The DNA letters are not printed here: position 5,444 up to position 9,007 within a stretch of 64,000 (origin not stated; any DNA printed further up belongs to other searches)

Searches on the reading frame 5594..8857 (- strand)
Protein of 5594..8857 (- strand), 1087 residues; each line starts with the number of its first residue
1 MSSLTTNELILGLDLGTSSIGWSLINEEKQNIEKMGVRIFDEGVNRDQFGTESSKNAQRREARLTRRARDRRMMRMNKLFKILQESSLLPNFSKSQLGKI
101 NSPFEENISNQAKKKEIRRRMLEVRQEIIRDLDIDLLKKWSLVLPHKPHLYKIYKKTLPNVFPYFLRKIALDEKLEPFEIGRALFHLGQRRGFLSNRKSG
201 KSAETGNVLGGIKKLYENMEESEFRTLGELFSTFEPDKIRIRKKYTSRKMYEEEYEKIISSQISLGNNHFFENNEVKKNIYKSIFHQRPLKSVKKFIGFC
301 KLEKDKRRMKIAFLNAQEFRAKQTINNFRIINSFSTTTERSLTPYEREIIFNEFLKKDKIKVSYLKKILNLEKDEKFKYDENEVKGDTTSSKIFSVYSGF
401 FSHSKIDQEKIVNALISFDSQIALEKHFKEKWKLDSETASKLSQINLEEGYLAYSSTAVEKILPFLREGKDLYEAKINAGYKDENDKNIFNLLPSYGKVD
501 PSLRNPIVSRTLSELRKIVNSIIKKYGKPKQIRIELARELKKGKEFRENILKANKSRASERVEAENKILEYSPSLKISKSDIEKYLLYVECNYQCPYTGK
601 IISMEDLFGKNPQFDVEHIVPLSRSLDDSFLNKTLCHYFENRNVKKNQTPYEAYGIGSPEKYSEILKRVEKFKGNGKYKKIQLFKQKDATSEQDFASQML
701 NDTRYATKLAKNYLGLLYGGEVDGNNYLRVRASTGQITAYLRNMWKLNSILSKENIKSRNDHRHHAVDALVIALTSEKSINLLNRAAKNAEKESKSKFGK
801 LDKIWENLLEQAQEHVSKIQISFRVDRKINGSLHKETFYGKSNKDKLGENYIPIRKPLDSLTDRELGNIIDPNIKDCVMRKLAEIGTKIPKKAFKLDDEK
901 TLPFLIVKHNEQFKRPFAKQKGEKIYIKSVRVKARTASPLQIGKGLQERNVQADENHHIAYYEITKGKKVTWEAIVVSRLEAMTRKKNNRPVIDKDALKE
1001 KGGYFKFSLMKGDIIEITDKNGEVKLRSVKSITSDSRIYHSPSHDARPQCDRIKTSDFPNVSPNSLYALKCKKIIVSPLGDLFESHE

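Call 11: search_protein_families(library=pfam, proteins=[window:5594-8857:-])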
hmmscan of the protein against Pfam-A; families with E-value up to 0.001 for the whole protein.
window:5594-8857:- (1087 aa): 3 families
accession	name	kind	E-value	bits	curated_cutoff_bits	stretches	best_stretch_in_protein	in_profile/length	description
PF18541.7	RuvC_III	-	1.7e-21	77.5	26.2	1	692-829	3-178/179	RuvC endonuclease subdomain 3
PF13395.12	HNH_4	-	8.4e-19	67.7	22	1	595-651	1-54/54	HNH endonuclease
PF18470.6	Cas9_a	-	4.7e-09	36.7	26.9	1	293-364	3-73/221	Cas9 alpha-helical lobe domain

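Call 12: find_related_loci(query=window:5594-8857:-, collection=genome_contigs, flank=10000)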
Query window:5594-8857:- (1087 aa) in genome_contigs; peptide patterns used: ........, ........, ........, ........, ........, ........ (x = any residue, [..] = any of these).
27 stretches matched a pattern, but none encodes a relative of the query by tblastn (E <= 1e-3).

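Call 13: find_homologous_proteins(query=window:5594-8857:-, max_evalue=1e-20)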
Query window:5594-8857:- (1087 aa): 2828 proteins with E <= 1e-20 among 8000 candidates; the best 120 are listed.
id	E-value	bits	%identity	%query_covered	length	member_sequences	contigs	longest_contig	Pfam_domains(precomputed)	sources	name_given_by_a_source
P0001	0.0e+0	2145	89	100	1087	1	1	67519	PF13395.13,PF18470.7,PF18541.8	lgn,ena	-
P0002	0.0e+0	1975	81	100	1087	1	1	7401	PF13395.13,PF18470.7,PF18541.8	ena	-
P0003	0.0e+0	1408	61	100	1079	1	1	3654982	PF13395.13,PF18470.7,PF18541.8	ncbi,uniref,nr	ncbi:type II CRISPR RNA-guided endonuclease Cas9 [Pigmentibacter sp. JX0631]|uniref:type II CRISPR R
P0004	1.0e-240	820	44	99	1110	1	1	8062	PF13395.13,PF18470.7,PF18541.8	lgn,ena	-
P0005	1.4e-215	737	40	99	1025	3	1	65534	PF13395.13,PF18470.7,PF18541.8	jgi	-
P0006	2.4e-214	733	40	99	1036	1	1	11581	PF13395.13,PF18470.7,PF18541.8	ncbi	-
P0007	1.1e-213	730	39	100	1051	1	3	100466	PF13395.13,PF18470.7,PF18541.8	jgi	jgi:CRISPR-associated endonuclease Csn1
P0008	3.7e-213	729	39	100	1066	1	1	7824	PF13395.13,PF18470.7,PF18541.8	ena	-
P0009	6.9e-213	728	39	99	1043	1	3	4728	PF13395.13,PF18470.7,PF18541.8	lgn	-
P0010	1.1e-212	727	40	99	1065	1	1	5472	PF13395.13,PF18470.7,PF18541.8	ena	-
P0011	1.4e-210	720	37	100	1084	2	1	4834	PF13395.13,PF18470.7,PF18541.8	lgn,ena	-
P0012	1.7e-209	717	39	99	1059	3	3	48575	PF13395.13,PF18470.7,PF18541.8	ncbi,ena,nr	ncbi:MAG TPA: type II CRISPR RNA-guided endonuclease Cas9 [Candidatus Brocadiales bacterium]|nr:type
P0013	2.8e-209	716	38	99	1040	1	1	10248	PF13395.13,PF18470.7,PF18541.8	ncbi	-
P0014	5.5e-209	715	37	100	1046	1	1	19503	PF13395.13,PF18470.7,PF18541.8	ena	-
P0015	1.2e-208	714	37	100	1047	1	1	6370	PF13395.13,PF18470.7,PF18541.8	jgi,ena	-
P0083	2.3e-193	663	36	100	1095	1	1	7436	PF13395.13,PF18470.7,PF18541.8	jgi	jgi:CRISPR-associated endonuclease Csn1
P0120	4.4e-188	646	36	100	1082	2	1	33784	PF13395.13,PF18541.8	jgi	-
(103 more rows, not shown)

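Call 14: find_encoding_contigs(protein=P0001, flank=8000, max_places=2)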
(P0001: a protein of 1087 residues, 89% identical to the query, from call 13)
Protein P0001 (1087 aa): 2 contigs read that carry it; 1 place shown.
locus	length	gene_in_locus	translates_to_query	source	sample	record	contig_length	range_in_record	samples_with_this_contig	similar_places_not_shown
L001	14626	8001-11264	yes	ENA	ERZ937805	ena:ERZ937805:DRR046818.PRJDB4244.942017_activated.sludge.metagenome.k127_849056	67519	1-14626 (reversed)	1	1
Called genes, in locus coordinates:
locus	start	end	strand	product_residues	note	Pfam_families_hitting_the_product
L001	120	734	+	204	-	-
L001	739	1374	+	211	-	-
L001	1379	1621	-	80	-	-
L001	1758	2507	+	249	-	PF25087:GMPPB_C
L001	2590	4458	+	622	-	-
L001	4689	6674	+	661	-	-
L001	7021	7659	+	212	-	-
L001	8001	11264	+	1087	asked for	PF18470:Cas9_a (weak), PF13395:HNH_4, PF18541:RuvC_III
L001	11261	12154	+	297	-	PF01867:Cas_Cas1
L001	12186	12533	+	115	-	PF09827:CRISPR_Cas2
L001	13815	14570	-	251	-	PF00144:Beta-lactamase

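Call 15: find_encoding_contigs(protein=P0002, flank=8000, max_places=2)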
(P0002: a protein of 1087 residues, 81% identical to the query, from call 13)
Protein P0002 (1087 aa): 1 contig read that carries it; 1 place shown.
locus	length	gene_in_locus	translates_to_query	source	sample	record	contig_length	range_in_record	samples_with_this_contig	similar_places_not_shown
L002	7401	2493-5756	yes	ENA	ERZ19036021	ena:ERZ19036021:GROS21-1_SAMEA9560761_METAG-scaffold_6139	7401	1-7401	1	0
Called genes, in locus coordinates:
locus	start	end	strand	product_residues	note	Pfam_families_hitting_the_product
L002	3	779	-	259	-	?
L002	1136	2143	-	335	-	-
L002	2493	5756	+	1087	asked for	PF18470:Cas9_a, PF13395:HNH_4, PF18541:RuvC_III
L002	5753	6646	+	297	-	PF01867:Cas_Cas1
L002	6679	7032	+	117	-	PF09827:CRISPR_Cas2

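Call 16: find_encoding_contigs(protein=P0003, flank=8000, max_places=2)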
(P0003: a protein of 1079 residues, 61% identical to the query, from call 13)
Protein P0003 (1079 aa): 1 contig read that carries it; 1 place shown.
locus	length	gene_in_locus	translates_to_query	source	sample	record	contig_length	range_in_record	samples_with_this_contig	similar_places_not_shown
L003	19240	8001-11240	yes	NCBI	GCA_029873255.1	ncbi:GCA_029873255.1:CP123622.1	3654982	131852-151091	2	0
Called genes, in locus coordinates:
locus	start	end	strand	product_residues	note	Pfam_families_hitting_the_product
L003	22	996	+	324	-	-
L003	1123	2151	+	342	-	PF00022:Actin (weak), PF06723:MreB_Mbl, PF00012:HSP70, PF11104:PilM_2 (faint), PF14450:FtsA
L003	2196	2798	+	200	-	-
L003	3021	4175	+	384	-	PF01156:IU_nuc_hydro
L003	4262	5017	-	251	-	-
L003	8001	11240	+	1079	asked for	PF18470:Cas9_a (weak), PF13395:HNH_4, PF18541:RuvC_III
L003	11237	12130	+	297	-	PF01867:Cas_Cas1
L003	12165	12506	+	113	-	PF20803:PaaX_M (weak), PF09827:CRISPR_Cas2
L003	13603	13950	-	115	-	PF13443:HTH_26 (weak), PF01381:HTH_3 (weak)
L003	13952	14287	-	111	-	PF05973:Gp49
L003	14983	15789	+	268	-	PF13612:DDE_Tnp_1_3, PF01609:DDE_Tnp_1 (weak)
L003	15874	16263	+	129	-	-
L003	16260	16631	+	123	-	PF05717:TnpB_IS66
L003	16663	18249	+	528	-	PF03050:DDE_Tnp_IS66, PF13817:DDE_Tnp_IS66_C (weak)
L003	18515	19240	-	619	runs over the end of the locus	PF01555:N6_N4_Mtase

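Call 17: find_encoding_contigs(protein=P0004, flank=8000, max_places=2)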
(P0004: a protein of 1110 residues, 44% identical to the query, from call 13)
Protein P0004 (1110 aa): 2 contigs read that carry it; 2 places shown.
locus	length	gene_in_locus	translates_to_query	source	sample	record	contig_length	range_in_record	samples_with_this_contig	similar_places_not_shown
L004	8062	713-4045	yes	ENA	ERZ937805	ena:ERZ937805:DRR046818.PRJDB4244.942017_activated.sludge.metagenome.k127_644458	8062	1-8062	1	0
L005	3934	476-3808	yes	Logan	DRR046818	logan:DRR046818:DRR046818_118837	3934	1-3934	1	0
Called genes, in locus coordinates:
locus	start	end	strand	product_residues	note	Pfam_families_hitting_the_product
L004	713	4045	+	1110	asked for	PF18470:Cas9_a, PF13395:HNH_4, PF18541:RuvC_III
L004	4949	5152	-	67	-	-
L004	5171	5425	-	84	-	-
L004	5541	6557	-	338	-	PF26125:AcrVA2-like (faint)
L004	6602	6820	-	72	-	-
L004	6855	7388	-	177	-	-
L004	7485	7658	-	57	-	-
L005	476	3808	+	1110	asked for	PF18470:Cas9_a, PF13395:HNH_4, PF18541:RuvC_III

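Call 30: find_related_loci(query=A1, collection=genome_contigs, flank=7000)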
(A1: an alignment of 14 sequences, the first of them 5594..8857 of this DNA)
Query A1 (1087 aa) in genome_contigs; peptide patterns used: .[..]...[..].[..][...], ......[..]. (x = any residue, [..] = any of these).
600 stretches matched a pattern (row limit reached: there are more); 498 encode a relative of the query (tblastn E <= 1e-3); the best 80 are kept; 80 distinct loci.
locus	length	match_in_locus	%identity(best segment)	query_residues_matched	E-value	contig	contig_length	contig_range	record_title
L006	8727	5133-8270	39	10-1082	0e+0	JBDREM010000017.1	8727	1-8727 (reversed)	MAG: Planctomycetota bacterium isolate MEGAHIT-group-1.315 k141_12376835, whole genome shotgun sequence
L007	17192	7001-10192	39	9-1080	0e+0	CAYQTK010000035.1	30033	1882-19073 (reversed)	MAG TPA_asm: uncultured bacterium isolate SRP141376_co2_390 genome assembly, contig: NODE_3310_length_30033_cov_8.065081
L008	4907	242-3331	39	1-1082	0e+0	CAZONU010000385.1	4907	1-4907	MAG TPA_asm: uncultured Planctomycetia bacterium isolate SRP068000_co4_470 genome assembly, contig: NODE_36346_length_49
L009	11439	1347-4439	37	1-1082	0e+0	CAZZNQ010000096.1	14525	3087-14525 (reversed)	MAG TPA_asm: uncultured candidatus Brocadiaceae bacterium isolate SRP141376_co2_394 genome assembly, contig: NODE_8201_l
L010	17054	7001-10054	37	11-1080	0e+0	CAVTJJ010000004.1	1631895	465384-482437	MAG: uncultured candidate division Zixibacteria bacterium isolate MFD05942.bin.1.404 genome assembly, contig: contig_197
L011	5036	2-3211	37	18-1087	0e+0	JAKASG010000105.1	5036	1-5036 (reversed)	MAG: Acidobacteria bacterium isolate YP1.bin34 NODE_13777_length_5036_cov_5.827052, whole genome shotgun sequence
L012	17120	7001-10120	36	1-1082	0e+0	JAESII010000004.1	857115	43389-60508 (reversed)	MAG: Synergistaceae bacterium isolate MAG3 JKF15_4, whole genome shotgun sequence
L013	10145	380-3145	40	161-1087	0e+0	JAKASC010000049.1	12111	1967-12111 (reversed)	MAG: Acidobacteria bacterium isolate YP1.bin18 NODE_4299_length_12111_cov_2.728471, whole genome shotgun sequence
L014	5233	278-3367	38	9-1082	0e+0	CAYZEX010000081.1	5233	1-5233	MAG TPA_asm: uncultured Isosphaeraceae bacterium isolate SRP260945_co1_117 genome assembly, contig: NODE_31178_length_52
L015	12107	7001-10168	37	8-1087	0e+0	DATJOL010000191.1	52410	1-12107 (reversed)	MAG TPA_asm: Candidatus Aquilonibacter sp. isolate SMAG_U14886 k141_4414125, whole genome shotgun sequence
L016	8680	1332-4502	35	6-1087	0e+0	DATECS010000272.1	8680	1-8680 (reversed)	MAG TPA_asm: Thermoguttaceae bacterium isolate SMAG_U8278 k141_1820970, whole genome shotgun sequence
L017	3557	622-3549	37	4-1010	0e+0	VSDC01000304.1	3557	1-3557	MAG: Gemmatimonadota bacterium isolate ZCIRG16 NODE_5745_length_3557_cov_9.361222, whole genome shotgun sequence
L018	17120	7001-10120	37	2-1087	0e+0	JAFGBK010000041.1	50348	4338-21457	MAG: Candidatus Krumholzibacteriota bacterium isolate Zod_Metabat.1031 k87_1764314, whole genome shotgun sequence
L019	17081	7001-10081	36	10-1087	0e+0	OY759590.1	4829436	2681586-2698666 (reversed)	MAG: Desulfarculia bacterium isolate 49400898-fc5b-42b7-bef8-a303f8702bb8 genome assembly, chromosome: 1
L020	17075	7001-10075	37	11-1087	0e+0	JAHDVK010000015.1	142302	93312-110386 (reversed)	MAG: Bryobacteraceae bacterium isolate ACI1 NODE_374_length_142302_cov_51.105612, whole genome shotgun sequence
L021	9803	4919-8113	37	1-1087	0e+0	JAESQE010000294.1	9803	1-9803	MAG: Planctomycetaceae bacterium isolate NORP218 21424, whole genome shotgun sequence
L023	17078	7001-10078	36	2-1082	0e+0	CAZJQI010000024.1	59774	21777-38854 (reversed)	MAG TPA_asm: uncultured Gemmatimonadales bacterium isolate SRP068000_co1_608 genome assembly, contig: NODE_372_length_59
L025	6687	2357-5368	35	5-1087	0e+0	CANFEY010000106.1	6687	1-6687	MAG: Bryobacterales bacterium isolate CH-Jul18-89 genome assembly, contig: CH-Jul18-C22296, whole genome shotgun sequenc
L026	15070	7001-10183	34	10-1087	0e+0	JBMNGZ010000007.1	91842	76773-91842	MAG: Candidatus Hydrogenedentales bacterium isolate SBF912LR0HQ0180 contig_47642, whole genome shotgun sequence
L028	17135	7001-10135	38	10-1082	0e+0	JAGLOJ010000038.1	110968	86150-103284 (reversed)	MAG: Candidatus Sabulitectum sp. isolate RS_7_28 ROV157_7.bin.28.fa_38, whole genome shotgun sequence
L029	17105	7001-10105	35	1-1082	9e-178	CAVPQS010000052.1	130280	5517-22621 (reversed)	MAG: uncultured bacterium isolate MFD10097.bin.1.9 genome assembly, contig: contig_21482, whole genome shotgun sequence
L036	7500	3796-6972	33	11-1087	2e-175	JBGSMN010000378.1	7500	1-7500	MAG: Rhodopirellula sp. isolate JTS-AC231 k141_771936, whole genome shotgun sequence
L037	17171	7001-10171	35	10-1087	2e-171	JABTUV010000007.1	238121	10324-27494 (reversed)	MAG: bacterium isolate H5_UNCL2 seq007, whole genome shotgun sequence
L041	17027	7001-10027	35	10-1087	3e-169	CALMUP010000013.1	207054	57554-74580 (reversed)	MAG TPA_asm: uncultured Verrucomicrobia bacterium isolate SRR2107179_bin.17_CONCOCT_v1.1_MAG genome assembly, contig: ER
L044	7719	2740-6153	33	11-1082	6e-168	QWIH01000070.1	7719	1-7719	MAG: Leptolyngbya sp. PLA1 test_scaffold_6358, whole genome shotgun sequence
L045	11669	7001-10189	34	4-1082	2e-166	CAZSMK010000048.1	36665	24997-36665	MAG TPA_asm: uncultured Candidatus Sumerlaeota bacterium isolate SRP067234_co1_16 genome assembly, contig: k99_60089, wh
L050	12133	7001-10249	34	10-1087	2e-155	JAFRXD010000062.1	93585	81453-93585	MAG: Thermoguttaceae bacterium isolate RGIG2878 Goat_Omasum.Co__c1212377, whole genome shotgun sequence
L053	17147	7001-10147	33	5-1087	4e-153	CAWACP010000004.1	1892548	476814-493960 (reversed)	MAG: uncultured Acidobacteriota bacterium isolate MFD09286.bin.1.87 genome assembly, contig: contig_33713, whole genome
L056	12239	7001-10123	33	9-1087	2e-150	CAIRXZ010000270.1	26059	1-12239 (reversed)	MAG: uncultured Acidobacteriia bacterium isolate A14_bin-2537 genome assembly, contig: bin-2537:270/366, whole genome sh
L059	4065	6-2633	35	217-1087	4e-151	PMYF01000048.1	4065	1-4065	MAG: Acidobacteria bacterium isolate fen_180 73.20110800_E2D.41_contig_61593, whole genome shotgun sequence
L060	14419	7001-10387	32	11-1087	2e-143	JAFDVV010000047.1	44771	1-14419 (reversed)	MAG: Acidobacteria bacterium isolate SZAS AMP-1 ACID-AMP-1__47__length-44771, whole genome shotgun sequence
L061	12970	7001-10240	32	1-1087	3e-142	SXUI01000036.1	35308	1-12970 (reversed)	MAG: Planctomycetia bacterium isolate F1-140-MAGs141 F1-140__c244961, whole genome shotgun sequence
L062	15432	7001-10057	36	11-1082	4e-161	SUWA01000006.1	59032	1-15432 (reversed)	MAG: Lentisphaerae bacterium isolate SIG86 NODE_12410_length_59032_cov_1.912979, whole genome shotgun sequence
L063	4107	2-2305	35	303-1087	2e-143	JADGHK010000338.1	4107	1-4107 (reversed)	MAG: Bryobacteraceae bacterium isolate HOG28 NODE_13756_length_4107_cov_9.378493, whole genome shotgun sequence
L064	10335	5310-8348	32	10-1087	4e-141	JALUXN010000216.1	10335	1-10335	MAG: Mariprofundaceae bacterium isolate 131-447_metabat2_scaf2bin.005 131-447_scaffold_3788_c1, whole genome shotgun seq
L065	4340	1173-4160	36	4-1087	4e-141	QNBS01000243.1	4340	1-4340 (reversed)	MAG: Planctomycetota bacterium isolate B28_G16 B28_Guay16_scaffold_24009, whole genome shotgun sequence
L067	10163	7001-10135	35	1-1087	0e+0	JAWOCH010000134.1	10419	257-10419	MAG: Candidatus Brocadiia bacterium isolate BLK5-1.bin.168 k191_2776649, whole genome shotgun sequence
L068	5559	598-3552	35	11-1082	8e-137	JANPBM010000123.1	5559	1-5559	MAG: Acidobacteriota bacterium isolate VAR_78_metabat_75 VAR_78_k141_3124247, whole genome shotgun sequence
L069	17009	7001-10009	35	10-1082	1e-134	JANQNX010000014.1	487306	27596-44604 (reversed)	MAG: Gammaproteobacteria bacterium isolate IP29b_bin.112 k99_2625888, whole genome shotgun sequence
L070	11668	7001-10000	32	4-1087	3e-134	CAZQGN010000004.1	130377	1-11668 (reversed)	MAG TPA_asm: uncultured Chloracidobacterium sp. isolate SRP257259_co1_251 genome assembly, contig: NODE_107_length_13037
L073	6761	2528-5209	34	163-1087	2e-131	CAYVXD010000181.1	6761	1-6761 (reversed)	MAG TPA_asm: uncultured Candidatus Sumerlaeota bacterium isolate binchicken_co34_487 genome assembly, contig: NODE_20291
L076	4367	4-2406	35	296-1087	2e-132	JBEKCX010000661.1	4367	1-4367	MAG: Terracidiphilus sp. isolate SPRUCE 16 SPRUCE_16_661, whole genome shotgun sequence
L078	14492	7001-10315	36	1-1082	0e+0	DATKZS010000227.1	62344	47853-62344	MAG TPA_asm: bacterium isolate SMAG_U14251 k141_1636108, whole genome shotgun sequence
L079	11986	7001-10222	31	10-1082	5e-144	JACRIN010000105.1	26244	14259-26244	MAG: Planctomycetota bacterium isolate NC_groundwater_1804_Pr3_B-0.1um_70_16 SR-2_scaffold_141_3854970, whole genome sho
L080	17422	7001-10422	32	1-1087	2e-136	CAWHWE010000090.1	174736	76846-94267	MAG: uncultured Acidobacteriota bacterium isolate MFD04492.bin.1.130 genome assembly, contig: contig_9321, whole genome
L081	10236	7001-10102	33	1-1082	6e-126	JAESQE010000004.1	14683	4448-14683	MAG: Planctomycetaceae bacterium isolate NORP218 19773, whole genome shotgun sequence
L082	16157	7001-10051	34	7-1087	3e-125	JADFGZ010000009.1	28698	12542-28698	MAG: Acidobacteria bacterium isolate B32T1B5 B32T1B5_NODE1172, whole genome shotgun sequence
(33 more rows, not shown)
